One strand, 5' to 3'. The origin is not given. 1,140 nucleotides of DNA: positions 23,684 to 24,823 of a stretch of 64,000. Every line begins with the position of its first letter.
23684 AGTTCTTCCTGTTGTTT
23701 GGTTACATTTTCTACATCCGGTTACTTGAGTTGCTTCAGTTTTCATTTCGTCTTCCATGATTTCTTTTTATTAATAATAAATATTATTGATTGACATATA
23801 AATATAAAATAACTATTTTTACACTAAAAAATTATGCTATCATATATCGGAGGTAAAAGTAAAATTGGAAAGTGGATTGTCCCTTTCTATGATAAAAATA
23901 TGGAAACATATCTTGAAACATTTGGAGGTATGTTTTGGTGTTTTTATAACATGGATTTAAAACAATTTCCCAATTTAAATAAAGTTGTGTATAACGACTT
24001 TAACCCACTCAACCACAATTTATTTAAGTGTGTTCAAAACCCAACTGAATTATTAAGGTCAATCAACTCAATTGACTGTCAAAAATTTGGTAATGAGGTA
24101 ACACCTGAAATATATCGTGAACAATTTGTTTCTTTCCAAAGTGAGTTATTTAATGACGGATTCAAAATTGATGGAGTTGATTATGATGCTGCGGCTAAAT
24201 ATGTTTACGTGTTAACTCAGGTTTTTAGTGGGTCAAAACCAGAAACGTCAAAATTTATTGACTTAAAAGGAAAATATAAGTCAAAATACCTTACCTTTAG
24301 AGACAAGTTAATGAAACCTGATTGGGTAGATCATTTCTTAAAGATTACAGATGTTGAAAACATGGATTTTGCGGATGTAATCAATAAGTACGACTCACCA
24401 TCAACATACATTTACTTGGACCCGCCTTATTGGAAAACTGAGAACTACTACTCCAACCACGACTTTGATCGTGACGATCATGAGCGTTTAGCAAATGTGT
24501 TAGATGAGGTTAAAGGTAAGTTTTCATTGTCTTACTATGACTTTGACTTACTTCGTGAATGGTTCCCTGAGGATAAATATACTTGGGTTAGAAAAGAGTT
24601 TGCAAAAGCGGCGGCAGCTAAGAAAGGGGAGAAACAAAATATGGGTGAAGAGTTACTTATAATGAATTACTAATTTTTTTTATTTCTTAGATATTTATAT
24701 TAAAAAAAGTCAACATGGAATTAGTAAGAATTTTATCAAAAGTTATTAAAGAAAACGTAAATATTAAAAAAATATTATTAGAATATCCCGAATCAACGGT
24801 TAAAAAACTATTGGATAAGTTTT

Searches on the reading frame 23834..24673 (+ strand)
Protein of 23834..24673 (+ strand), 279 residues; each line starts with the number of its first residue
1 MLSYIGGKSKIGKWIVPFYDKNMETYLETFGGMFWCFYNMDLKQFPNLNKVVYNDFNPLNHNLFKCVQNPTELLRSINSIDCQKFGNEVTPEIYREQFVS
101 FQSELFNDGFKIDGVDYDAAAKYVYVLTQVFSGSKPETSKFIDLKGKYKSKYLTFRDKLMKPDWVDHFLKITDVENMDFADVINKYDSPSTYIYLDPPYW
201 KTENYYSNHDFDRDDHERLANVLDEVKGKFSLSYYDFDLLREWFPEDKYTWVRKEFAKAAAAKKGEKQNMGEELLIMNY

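Call 16: search_protein_families(library=phrogs, proteins=[window:23834-24673:+], max_evalue=0.00001)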
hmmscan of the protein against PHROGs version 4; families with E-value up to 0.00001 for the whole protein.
window:23834-24673:+ (279 aa): 3 families
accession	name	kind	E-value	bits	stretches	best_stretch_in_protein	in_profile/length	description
phrog_56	-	other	4.3e-42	146.2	1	2-279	65-323/647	DNA methyltransferase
phrog_1996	-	other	5.8e-23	82.5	1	169-279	34-141/150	DNA methyltransferase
phrog_13242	-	unknown function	9.2e-06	25.9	0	169-235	167-230/450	-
